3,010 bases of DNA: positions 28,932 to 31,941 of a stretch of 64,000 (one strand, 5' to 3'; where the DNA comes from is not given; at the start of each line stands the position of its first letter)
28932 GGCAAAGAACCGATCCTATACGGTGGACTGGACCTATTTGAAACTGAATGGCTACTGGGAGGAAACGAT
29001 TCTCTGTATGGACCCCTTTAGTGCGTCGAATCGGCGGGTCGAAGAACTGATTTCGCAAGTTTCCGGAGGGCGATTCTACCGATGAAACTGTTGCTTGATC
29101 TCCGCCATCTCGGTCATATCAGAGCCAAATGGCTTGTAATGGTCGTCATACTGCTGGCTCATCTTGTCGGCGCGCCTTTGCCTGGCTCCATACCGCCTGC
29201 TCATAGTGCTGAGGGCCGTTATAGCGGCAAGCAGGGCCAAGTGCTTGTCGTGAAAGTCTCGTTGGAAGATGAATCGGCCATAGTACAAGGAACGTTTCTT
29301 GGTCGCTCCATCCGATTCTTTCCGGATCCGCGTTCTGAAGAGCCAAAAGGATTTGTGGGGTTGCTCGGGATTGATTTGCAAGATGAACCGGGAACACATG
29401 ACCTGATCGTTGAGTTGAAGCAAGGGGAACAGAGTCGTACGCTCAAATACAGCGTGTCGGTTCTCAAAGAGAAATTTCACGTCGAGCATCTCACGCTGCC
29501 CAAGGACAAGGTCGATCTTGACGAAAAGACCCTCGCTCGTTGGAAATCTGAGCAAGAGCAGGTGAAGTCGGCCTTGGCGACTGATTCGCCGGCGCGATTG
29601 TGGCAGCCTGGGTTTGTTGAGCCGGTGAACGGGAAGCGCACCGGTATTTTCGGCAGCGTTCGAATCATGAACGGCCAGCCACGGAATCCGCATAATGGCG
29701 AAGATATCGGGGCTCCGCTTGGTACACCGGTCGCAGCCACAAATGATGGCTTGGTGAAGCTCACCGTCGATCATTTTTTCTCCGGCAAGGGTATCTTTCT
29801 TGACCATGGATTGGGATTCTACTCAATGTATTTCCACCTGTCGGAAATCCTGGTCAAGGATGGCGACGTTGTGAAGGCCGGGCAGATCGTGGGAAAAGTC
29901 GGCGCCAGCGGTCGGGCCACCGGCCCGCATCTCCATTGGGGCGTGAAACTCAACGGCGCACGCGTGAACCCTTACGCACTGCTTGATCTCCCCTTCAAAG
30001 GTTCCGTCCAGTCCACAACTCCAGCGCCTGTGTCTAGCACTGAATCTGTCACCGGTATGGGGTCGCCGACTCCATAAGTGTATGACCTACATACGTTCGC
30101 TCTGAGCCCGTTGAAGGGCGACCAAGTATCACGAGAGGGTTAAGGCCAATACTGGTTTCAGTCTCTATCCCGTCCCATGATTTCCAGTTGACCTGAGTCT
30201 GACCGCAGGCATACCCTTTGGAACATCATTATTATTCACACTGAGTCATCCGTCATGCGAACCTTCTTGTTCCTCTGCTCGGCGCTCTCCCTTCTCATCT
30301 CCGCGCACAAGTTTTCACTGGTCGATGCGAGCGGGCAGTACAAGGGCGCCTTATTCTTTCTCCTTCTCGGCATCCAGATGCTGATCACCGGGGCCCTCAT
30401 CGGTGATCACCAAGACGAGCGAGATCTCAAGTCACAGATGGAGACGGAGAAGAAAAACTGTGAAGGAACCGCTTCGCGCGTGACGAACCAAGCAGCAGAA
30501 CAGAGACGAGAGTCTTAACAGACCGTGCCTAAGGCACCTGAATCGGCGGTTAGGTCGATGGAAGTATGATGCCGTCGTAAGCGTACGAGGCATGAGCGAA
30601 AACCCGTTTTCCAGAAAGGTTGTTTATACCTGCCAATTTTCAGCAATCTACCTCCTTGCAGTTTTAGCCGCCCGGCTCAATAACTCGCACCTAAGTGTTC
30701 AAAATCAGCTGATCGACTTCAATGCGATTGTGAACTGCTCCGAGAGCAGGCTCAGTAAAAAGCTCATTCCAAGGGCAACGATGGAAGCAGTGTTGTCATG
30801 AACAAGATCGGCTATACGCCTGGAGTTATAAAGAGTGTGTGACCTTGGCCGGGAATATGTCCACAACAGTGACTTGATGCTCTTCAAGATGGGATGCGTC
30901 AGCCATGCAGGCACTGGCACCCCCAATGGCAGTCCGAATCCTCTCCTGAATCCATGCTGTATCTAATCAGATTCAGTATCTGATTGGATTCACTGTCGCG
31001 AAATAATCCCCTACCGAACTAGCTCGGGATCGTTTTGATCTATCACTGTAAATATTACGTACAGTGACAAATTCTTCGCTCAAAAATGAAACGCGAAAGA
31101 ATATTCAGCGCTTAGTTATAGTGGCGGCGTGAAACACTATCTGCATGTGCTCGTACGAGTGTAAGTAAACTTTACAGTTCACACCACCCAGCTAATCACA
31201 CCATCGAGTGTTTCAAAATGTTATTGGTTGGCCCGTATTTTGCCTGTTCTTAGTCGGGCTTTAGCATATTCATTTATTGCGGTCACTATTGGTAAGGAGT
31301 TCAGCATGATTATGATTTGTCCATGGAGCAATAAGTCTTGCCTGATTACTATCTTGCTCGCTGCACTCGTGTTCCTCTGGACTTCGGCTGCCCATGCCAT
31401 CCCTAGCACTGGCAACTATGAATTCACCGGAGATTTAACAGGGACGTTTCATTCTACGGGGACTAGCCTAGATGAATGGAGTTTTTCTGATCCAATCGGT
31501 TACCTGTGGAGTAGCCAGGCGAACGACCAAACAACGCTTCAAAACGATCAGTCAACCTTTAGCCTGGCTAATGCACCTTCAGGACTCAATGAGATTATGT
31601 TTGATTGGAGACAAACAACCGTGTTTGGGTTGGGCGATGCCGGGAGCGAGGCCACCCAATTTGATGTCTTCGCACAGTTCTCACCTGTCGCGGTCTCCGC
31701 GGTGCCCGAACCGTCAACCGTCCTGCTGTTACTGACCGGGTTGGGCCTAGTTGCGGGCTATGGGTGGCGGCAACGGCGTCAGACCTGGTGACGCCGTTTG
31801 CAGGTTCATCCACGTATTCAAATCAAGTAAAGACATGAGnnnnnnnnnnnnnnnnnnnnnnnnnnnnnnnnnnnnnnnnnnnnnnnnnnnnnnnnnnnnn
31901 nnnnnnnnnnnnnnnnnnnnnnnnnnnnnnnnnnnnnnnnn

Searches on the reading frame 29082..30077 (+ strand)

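Call 3: search_protein_families(library=pfam, proteins=[window:29082-30077:+], max_evalue=1)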
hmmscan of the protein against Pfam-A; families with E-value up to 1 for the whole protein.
window:29082-30077:+ (331 aa): 2 families
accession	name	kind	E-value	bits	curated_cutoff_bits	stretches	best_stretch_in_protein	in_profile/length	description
PF01551.29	Peptidase_M23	-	7.7e-29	100.2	28.7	1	203-297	2-96/96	Peptidase family M23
PF13533.13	Biotin_lipoyl_2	-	0.0078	16.5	29.8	1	253-269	11-27/32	Biotin-lipoyl like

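Call 4: search_protein_families(library=ncbifam, proteins=[window:29082-30077:+], max_evalue=1)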
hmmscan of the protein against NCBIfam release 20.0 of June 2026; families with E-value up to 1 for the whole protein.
window:29082-30077:+ (331 aa): 15 families
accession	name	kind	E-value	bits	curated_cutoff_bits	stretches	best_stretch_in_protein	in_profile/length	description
NF052530.1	Heli_ShapePgp3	exception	1.1e-54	185.4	300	1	51-301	23-264/270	peptidoglycan metallopeptidase Pgp3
NF053825.1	PdgNdpepShyA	equivalog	1.6e-26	93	700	1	202-310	294-401/425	peptidoglycan DD-endopeptidase ShyA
NF053824.1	PdgNdpepShyC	equivalog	2.7e-23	82.6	700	1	202-310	294-401/429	peptidoglycan DD-endopeptidase ShyC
NF008652.0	PRK11649.1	equivalog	5.3e-21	74.8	341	1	202-299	311-408/439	murein DD-endopeptidase MepM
NF052529.1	PG_M23_Pgp6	exception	2.5e-20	72.6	600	1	204-302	335-433/452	peptidoglycan metallopeptidase Pgp6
NF052336.1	PdgHdaseHSB100310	equivalog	4.2e-15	55.9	500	1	177-294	34-147/316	peptidoglycan hydrolase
NF041208.1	celldiv_DipM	equivalog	1.2e-13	51.1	740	1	204-301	319-417/419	cell division endopeptidase DipM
NF008644.1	PRK11637.1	equivalog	1.2e-10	41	270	1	180-300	266-382/385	murein hydrolase activator EnvC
NF050804.1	CellDivDipMCaul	equivalog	2.2e-10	40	900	1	178-289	507-614/634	cell division endopeptidase DipM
NF053738.1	S2SprSpoIIQBc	equivalog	9.6e-09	35.2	250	1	217-304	137-226/232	stage II sporulation protein SpoIIQ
NF040883.1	amid_act_ActS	equivalog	3e-08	33.2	375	1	161-301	100-233/242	amidase activator ActS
NF008123.1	PRK10871.1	equivalog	1.9e-07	30.8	311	1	205-301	266-362/365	murein hydrolase activator NlpD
NF004799.0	PRK06148.1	subfamily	2.5e-05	22.5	1128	1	142-290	376-539/1015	hypothetical protein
NF047755.1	LIC_10271_M23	exception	0.00012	21.9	180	1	203-273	116-186/207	LIC_10271 family cell wall hydrolase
NF047657.1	CellWlHdaseLepto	equivalog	0.043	13.3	400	1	235-274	159-198/221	hypothetical protein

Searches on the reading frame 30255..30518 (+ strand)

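Call 3: search_protein_families(library=pfam, proteins=[window:30255-30518:+], max_evalue=1)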
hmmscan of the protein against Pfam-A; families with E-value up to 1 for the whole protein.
window:30255-30518:+ (87 aa): 1 family
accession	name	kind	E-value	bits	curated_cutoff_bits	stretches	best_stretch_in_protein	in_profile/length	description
PF13127.11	DUF3955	-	0.22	11.9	22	0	3-40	6-42/59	Protein of unknown function (DUF3955)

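Call 4: search_protein_families(library=ncbifam, proteins=[window:30255-30518:+], max_evalue=1)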
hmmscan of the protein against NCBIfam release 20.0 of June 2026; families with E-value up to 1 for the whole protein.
window:30255-30518:+ (87 aa): 1 family
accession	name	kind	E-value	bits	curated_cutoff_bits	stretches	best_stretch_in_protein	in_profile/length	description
TIGR02830.1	spore_III_AG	equivalog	0.086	12.2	147.7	1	33-80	7-53/186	stage III sporulation protein AG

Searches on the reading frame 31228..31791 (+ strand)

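Call 3: search_protein_families(library=pfam, proteins=[window:31228-31791:+], max_evalue=1)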
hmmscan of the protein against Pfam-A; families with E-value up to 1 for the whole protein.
window:31228-31791:+ (187 aa): 2 families
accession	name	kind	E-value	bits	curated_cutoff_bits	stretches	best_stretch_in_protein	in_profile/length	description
PF07589.16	PEP-CTERM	-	5.4e-07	29.9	20.7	1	158-184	1-24/24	PEP-CTERM motif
PF18205.6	VPDSG-CTERM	-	0.38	11.1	25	1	163-177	7-21/26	VPDSG-CTERM motif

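Call 4: search_protein_families(library=ncbifam, proteins=[window:31228-31791:+], max_evalue=1)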
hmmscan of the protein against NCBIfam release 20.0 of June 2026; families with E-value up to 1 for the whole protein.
window:31228-31791:+ (187 aa): 12 families
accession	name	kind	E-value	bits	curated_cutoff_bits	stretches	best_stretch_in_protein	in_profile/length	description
NF038129.1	PEP_NF038129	equivalog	1.2e-07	31.8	65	1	103-178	113-190/194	NF038129 family PEP-CTERM protein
NF038126.1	PEP_CTERM_FxDxF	subfamily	2.7e-07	30.9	50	1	149-181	131-164/165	FxDxF family PEP-CTERM protein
TIGR02595.1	PEP_CTERM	domain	4.1e-06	27.3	16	1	159-185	1-24/24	PEP-CTERM sorting domain-containing protein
NF038124.1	PEP_CTERM_TLD_A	exception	9.3e-05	22.1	100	1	154-183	206-235/235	PEP_CTERM-anchored TLD domain-containing protein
NF033554.9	floc_PepA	equivalog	0.0001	22.2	80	1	85-184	179-260/261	flocculation-associated PEP-CTERM protein PepA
NF038119.1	PEP_CTERM_MHFG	equivalog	0.00023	21.6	100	1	148-182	225-259/260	MHFG family PEP-CTERM protein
NF038125.1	PEP_CTERM_THxN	subfamily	0.00044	19.9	85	1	140-184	206-245/246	THxN family PEP-CTERM protein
NF038120.1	PEP_CTERM_QFxxD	subfamily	0.00054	19.9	80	1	106-183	138-214/215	NF038120 family PEP-CTERM protein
NF035944.1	PEPxxWA-CTERM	domain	0.0036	17.2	35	1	159-177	1-19/24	PEPxxWA-CTERM sorting domain-containing protein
NF038118.1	PEP_CTERM_CCXG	equivalog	0.012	15.4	90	1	143-177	161-194/199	CCXG family PEP-CTERM protein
NF038121.1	PEP_CTERM_LEVG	equivalog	0.043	13.1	100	1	108-185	177-256/258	LEVG family PEP-CTERM protein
NF041538.1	PEP_EDSA_1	subfamily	0.071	12.7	100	1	69-178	195-303/307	EDSAP-1 family PEP-CTERM protein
